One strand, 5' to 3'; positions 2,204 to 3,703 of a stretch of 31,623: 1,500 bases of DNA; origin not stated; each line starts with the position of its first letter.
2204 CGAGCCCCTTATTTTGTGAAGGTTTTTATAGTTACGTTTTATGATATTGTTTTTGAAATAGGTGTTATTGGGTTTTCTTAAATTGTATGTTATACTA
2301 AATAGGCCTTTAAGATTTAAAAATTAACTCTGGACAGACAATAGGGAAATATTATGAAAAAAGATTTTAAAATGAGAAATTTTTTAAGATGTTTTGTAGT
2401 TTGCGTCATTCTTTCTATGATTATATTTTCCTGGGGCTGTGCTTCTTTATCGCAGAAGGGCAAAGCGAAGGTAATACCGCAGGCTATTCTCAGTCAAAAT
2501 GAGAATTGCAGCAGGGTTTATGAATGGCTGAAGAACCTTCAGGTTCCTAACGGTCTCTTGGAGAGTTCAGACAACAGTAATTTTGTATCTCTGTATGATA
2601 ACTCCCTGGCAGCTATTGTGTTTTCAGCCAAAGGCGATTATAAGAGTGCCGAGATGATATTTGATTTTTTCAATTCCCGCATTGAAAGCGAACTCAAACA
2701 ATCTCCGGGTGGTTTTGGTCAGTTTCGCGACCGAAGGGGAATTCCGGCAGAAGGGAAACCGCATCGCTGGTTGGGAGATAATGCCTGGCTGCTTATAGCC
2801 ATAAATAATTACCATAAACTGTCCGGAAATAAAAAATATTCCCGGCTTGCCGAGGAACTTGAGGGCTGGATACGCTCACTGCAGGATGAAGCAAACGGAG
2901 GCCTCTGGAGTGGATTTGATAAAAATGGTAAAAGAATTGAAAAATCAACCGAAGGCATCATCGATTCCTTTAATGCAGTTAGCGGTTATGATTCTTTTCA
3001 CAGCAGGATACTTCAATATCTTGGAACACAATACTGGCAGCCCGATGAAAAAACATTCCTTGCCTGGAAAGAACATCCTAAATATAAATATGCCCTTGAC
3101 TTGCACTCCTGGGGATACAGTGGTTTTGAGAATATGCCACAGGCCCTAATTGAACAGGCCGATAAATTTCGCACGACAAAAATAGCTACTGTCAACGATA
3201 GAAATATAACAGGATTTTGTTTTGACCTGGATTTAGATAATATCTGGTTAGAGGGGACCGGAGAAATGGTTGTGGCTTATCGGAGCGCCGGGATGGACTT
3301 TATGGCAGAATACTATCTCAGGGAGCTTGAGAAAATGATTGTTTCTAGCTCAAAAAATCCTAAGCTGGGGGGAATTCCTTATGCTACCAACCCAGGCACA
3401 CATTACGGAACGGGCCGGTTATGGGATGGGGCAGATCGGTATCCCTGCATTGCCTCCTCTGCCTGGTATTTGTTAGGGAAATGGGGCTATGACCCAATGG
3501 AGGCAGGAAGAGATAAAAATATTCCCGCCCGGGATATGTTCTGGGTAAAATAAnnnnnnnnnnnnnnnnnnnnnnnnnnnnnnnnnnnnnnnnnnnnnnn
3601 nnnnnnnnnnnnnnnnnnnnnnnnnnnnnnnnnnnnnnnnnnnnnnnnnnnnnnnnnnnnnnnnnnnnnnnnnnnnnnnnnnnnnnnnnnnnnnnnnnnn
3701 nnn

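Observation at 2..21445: Candidate new type of polysaccharide-utilisation system: PEP-CTERM-anchored binders, secreted solo CBMs, unknown barrel enzymes and a GH94, without SusC/D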

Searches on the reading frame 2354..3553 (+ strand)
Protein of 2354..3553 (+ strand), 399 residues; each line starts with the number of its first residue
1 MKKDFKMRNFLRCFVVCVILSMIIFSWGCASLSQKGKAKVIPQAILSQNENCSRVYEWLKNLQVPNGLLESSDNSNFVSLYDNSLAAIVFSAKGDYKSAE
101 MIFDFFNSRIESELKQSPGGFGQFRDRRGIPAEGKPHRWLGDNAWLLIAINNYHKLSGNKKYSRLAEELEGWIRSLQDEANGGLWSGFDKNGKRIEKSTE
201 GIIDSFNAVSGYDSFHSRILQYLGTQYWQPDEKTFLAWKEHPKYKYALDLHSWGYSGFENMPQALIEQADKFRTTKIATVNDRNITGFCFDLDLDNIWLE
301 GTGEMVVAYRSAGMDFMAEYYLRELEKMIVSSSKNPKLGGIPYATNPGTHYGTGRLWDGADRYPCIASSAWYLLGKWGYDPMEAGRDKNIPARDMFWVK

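Call 3: search_protein_families(library=pfam, proteins=[window:2354-3553:+], max_evalue=0.01)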
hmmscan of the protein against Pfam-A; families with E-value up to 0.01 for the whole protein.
window:2354-3553:+ (399 aa): 0 families

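Call 13: search_solved_structures(query=window:2354-3553:+, max_evalue=1)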
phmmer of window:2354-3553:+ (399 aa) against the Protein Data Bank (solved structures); distinct sequences matched with E-value up to 1: 1.
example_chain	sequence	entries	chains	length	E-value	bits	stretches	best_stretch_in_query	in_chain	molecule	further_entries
3i6d_A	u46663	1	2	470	0.55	12.1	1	263-363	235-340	Protoporphyrinogen oxidase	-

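Call 22: find_homologous_proteins(query=window:2354-3553:+, max_evalue=0.00001)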
Query window:2354-3553:+ (399 aa): 512 proteins with E <= 0.00001 among 1964 candidates; the best 120 are listed.
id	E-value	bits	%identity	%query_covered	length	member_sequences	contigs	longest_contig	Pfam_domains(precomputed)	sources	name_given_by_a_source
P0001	2.4e-278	941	100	100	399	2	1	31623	-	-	-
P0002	2.0e-226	770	80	100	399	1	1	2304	-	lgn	-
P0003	4.8e-214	729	75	99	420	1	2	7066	-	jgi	jgi:hypothetical protein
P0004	5.2e-188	643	69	98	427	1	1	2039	-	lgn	-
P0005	7.6e-183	626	68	97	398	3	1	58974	-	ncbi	ncbi:MAG: hypothetical protein ABH847_00315 [Candidatus Omnitrophota bacterium]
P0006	4.7e-181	620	67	96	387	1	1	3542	-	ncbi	-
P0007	1.6e-179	615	67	96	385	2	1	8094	-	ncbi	-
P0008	1.3e-176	605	65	99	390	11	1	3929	-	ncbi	-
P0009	7.2e-176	603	64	99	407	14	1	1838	-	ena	-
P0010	4.7e-167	574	63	97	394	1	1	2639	-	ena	-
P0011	1.9e-162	559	65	90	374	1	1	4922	-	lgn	-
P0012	3.6e-162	558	69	86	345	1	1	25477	-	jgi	jgi:hypothetical protein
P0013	2.0e-157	542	60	96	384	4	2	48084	-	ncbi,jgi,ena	ncbi:MAG: hypothetical protein WC491_02720 [Candidatus Omnitrophota bacterium]|jgi:hypothetical prot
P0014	9.2e-156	537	60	98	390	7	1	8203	-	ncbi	-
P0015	2.5e-155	535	63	89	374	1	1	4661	-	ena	-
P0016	3.5e-155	535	64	90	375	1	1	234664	-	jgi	-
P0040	7.3e-123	428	51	95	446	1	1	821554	-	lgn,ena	-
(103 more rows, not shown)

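Call 25: find_encoding_contigs(protein=P0005, flank=10000, max_places=2)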
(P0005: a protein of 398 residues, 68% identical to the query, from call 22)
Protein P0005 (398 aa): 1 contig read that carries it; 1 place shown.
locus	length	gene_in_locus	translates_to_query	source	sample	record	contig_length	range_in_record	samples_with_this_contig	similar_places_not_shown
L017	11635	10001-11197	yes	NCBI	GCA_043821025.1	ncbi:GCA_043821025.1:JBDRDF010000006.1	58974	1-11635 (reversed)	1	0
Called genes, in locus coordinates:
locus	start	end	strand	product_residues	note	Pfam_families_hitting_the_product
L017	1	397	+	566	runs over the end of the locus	PF12895:ANAPC3 (faint), PF01535:PPR (faint), PF07719:TPR_2 (faint), PF13174:TPR_6 (faint), PF13176:TPR_7 (faint), PF25063:ARM_TT21_C (weak), PF13432:TPR_16, PF00515:TPR_1 (weak), +7 more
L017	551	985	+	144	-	PF07963:N_methyl (weak)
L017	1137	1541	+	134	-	-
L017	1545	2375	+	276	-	PF07963:N_methyl (weak)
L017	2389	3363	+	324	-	-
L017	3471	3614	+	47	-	-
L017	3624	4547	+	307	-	PF11104:PilM_2, PF14450:FtsA (faint), PF05134:T2SSL (weak), PF11104:PilM_2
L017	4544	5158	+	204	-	-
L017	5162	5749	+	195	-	PF04350:PilO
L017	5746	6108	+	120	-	-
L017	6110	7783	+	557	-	PF21305:type_II_gspD_N0 (faint), PF07660:STN, PF03958:Secretin_N, PF00263:Secretin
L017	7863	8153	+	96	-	-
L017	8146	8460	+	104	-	PF10105:DUF2344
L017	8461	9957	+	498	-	PF10150:RNase_E_G, PF20833:RNase_E_G_Thio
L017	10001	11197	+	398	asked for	-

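Call 40: predict_structure(alignment_id=A1)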
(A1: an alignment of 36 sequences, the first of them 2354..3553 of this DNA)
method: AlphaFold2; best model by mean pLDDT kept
length: 399 residues; sequences in the alignment: 36
mean_pLDDT: 92.4   pTM: 0.87
mean pLDDT of the five models: 92.4, 91.6, 91.3, 89.9, 88.5
residues with pLDDT >= 90: 333; 70-90: 39; 50-70: 16; < 50: 11
segments of 3 or more residues with pLDDT < 50: 28-38
pLDDT, mean of each block of 10 residues (from residue 1): 68 90 69 43 64 97 98 93 99 98 99 96 96 90 99 97 99 98 97 96 98 98 96 93 93 95 95 97 97 95 98 97 98 96 93 88 97 98 94 93
secondary structure, 60 per line:
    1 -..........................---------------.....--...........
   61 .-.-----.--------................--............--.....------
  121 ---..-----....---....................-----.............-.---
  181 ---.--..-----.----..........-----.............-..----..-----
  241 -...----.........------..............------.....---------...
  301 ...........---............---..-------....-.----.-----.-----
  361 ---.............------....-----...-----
elements in order: H2-27 H43-47 H50-61 H80-93 H96-107 H110-114 H140-157 H163-175 H199-208 H214-226 H249-257 H264-272 E273-277 E284-288 H299-311 H315-326 E339-342 H366-376 H383-386

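Call 43: fold_search(model_id=the predicted structure, library=pdb)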
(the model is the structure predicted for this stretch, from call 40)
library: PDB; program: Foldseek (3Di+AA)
matches with E <= 10: 1018; with E <= 0.001: 255
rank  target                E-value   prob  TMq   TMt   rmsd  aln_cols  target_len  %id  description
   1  7qsj_B                7.2e-10  1.00  0.59  0.67   7.5       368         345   14  Methylmannose polysaccharide hydrolase MmpH from M. hassiacum (released 2023-01-25)
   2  7qsj_A                1.3e-09  1.00  0.59  0.67   7.4       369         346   14  Methylmannose polysaccharide hydrolase MmpH from M. hassiacum (released 2023-01-25)
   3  8h1m                  2.8e-08  1.00  0.54  0.52   6.7       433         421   13  Crystal structure of glucose-2-epimerase mutant_D254A from Runella slithyformis Runsl_4512 (released 2023-07-12)
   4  7d5g_A                5.8e-08  1.00  0.56  0.57   6.7       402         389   11  Crystal structure of the CsCE with ligand to have a insight into the catalytic mechanism (released 2021-12-01)
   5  8wbu                  6.4e-08  1.00  0.55  0.56   6.8       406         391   11  The crystal structure of circular mannose with mutant H247F of the cellobiose 2-epimerase from Caldicellulosiruptor sacc (released 2023-10-25)
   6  8h1k                  6.4e-08  1.00  0.53  0.51   7.0       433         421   13  Crystal structure of glucose-2-epimerase from Runella slithyformis Runsl_4512 (released 2023-07-12)
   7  4z4l                  6.8e-08  1.00  0.55  0.56   7.0       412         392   11  Crystal Structure of cellobiose 2-epimerase from Caldicellulosiruptor saccharolyticus DSM 8903 (released 2016-04-13)
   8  4z4j                  9.2e-08  1.00  0.54  0.55   7.1       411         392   11  Crystal Structure of cellobiose 2-epimerase from Caldicellulosiruptor saccharolyticus DSM 8903 (released 2016-04-13)
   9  3wkf                  1.1e-07  1.00  0.55  0.54   6.5       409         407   10  Crystal structure of cellobiose 2-epimerase (released 2013-12-25)
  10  3vw5_A                1.2e-07  1.00  0.57  0.58   6.7       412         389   13  Crystal structure of sugar epimerase from ruminal bacterium (released 2013-06-26)
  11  8h1l_D                1.7e-07  1.00  0.55  0.52   6.8       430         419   14  Crystal structure of glucose-2-epimerase in complex with D-Glucitol from Runella slithyformis Runsl_4512 (released 2023-07-12)
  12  8h1l_C                1.9e-07  1.00  0.56  0.53   6.3       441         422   13  Crystal structure of glucose-2-epimerase in complex with D-Glucitol from Runella slithyformis Runsl_4512 (released 2023-07-12)
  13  5zig_D                2.3e-07  1.00  0.54  0.54   6.6       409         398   12  The Structure of cellobiose 2-epimerase from Spirochaeta thermophila DSM 6192 (released 2019-04-10)
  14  5zhb_A                2.7e-07  1.00  0.55  0.57   6.5       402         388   11  Structure of Cellobiose 2-Epimerase from Bacillus thermoamylovorans B4167 (released 2019-06-19)
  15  9l8i_A                3.0e-07  1.00  0.55  0.54   6.3       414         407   11  Rhodothermus marines cellobiose 2-epimerase RmCE in complex with mannobiose (released 2025-07-23)
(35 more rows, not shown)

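Call 45: find_encoding_contigs(protein=P0016, flank=10000, max_places=1)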
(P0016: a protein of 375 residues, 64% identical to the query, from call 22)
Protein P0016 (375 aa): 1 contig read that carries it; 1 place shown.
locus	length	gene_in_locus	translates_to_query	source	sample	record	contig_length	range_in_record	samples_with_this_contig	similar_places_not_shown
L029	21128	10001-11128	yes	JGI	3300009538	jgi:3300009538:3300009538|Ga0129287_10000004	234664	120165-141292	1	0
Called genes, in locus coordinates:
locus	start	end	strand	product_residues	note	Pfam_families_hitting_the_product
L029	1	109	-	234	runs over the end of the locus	PF00156:Pribosyltran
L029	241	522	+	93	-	-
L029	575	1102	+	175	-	PF02915:Rubrerythrin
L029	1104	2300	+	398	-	PF00753:Lactamase_B, PF19583:ODP, PF00258:Flavodoxin_1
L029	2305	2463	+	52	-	PF00301:Rubredoxin, PF21349:RUBY_RBDX (faint)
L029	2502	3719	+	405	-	PF01266:DAO (faint), PF01946:Thi4 (faint), PF03486:HI0933_like (faint), PF07992:Pyr_redox_2, PF13450:NAD_binding_8 (faint), PF13738:Pyr_redox_3 (weak), PF00070:Pyr_redox, PF18267:Rubredoxin_C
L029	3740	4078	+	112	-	PF09685:MamF_MmsF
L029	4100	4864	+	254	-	PF02673:BacA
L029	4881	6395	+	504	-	PF08903:DUF1846, PF20921:DUF1846_C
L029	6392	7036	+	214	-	-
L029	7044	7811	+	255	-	PF11306:DUF3108 (weak)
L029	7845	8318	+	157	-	PF04020:Phage_holin_4_2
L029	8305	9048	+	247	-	PF08032:SpoU_sub_bind, PF00588:SpoU_methylase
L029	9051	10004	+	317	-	PF17125:Methyltr_RsmF_N, PF22458:RsmF-B_ferredox (weak), PF01189:Methyltr_RsmB-F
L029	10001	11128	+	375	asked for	-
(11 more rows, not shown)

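Call 46: find_encoding_contigs(protein=P0013, flank=10000, max_places=1)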
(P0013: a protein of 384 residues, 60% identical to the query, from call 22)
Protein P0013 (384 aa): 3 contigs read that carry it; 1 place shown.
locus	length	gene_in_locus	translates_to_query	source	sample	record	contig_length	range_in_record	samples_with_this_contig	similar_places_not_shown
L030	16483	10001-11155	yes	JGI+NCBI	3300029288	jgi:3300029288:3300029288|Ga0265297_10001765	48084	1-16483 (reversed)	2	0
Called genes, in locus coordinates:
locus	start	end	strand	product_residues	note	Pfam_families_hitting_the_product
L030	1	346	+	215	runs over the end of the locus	-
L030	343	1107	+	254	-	PF11306:DUF3108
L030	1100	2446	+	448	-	PF07228:SpoIIE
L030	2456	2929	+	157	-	PF04020:Phage_holin_4_2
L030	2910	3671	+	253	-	PF08032:SpoU_sub_bind, PF00588:SpoU_methylase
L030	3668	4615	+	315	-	PF17125:Methyltr_RsmF_N (weak), PF01189:Methyltr_RsmB-F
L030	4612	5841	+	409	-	-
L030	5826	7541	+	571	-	PF13489:Methyltransf_23, PF08241:Methyltransf_11, PF08242:Methyltransf_12, PF13649:Methyltransf_25, PF13847:Methyltransf_31, PF00535:Glycos_transf_2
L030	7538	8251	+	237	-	PF00535:Glycos_transf_2, PF13641:Glyco_tranf_2_3 (weak)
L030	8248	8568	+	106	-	-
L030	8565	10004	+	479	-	-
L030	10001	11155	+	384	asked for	-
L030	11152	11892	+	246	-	PF01209:Ubie_methyltran (weak), PF05175:MTS, PF13489:Methyltransf_23, PF13847:Methyltransf_31, PF08241:Methyltransf_11, PF08242:Methyltransf_12, PF13649:Methyltransf_25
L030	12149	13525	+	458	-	PF13520:AA_permease_2, PF00324:AA_permease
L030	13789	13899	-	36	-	-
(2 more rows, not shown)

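Call 47: find_encoding_contigs(protein=P0040, flank=10000, max_places=1)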
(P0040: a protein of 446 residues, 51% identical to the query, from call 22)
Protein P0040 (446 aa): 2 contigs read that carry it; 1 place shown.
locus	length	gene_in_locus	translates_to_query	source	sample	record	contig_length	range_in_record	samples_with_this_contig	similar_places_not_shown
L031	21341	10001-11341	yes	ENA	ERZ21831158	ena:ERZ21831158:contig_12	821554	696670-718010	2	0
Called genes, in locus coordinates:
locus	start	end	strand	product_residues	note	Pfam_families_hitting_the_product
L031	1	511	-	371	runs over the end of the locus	PF00672:HAMP (faint), PF00015:MCPsignal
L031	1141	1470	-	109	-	-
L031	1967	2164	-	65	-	-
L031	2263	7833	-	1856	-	PF11974:bMG3, PF01835:MG2, PF17972:bMG5, PF17962:bMG6, PF07703:A2M_BRD, PF00207:A2M, PF07678:TED_complement (weak), PF17973:bMG10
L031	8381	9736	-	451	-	PF13585:CHU_C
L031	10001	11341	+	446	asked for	-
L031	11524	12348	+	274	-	PF08867:FRG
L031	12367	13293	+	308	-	-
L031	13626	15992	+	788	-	PF00580:UvrD-helicase, PF13245:AAA_19, PF13604:AAA_30 (faint), PF01443:Viral_helicase1 (faint), PF13361:UvrD_C, PF13538:UvrD_C_2, PF21196:PcrA_UvrD_tudor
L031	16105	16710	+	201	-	PF14123:DUF4290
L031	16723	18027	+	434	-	PF00275:EPSP_synthase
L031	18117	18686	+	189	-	PF01025:GrpE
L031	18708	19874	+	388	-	PF00226:DnaJ, PF01556:DnaJ_C, PF00684:DnaJ_CXXCXGXG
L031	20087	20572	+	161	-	-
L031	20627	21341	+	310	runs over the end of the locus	PF00005:ABC_tran, PF13304:AAA_21, PF13732:DrrA1-3_C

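Call 78: search_protein_families(library=ncbifam, proteins=[window:2354-3553:+], max_evalue=0.01)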
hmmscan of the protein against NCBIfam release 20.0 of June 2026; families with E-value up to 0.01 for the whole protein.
window:2354-3553:+ (399 aa): 0 families
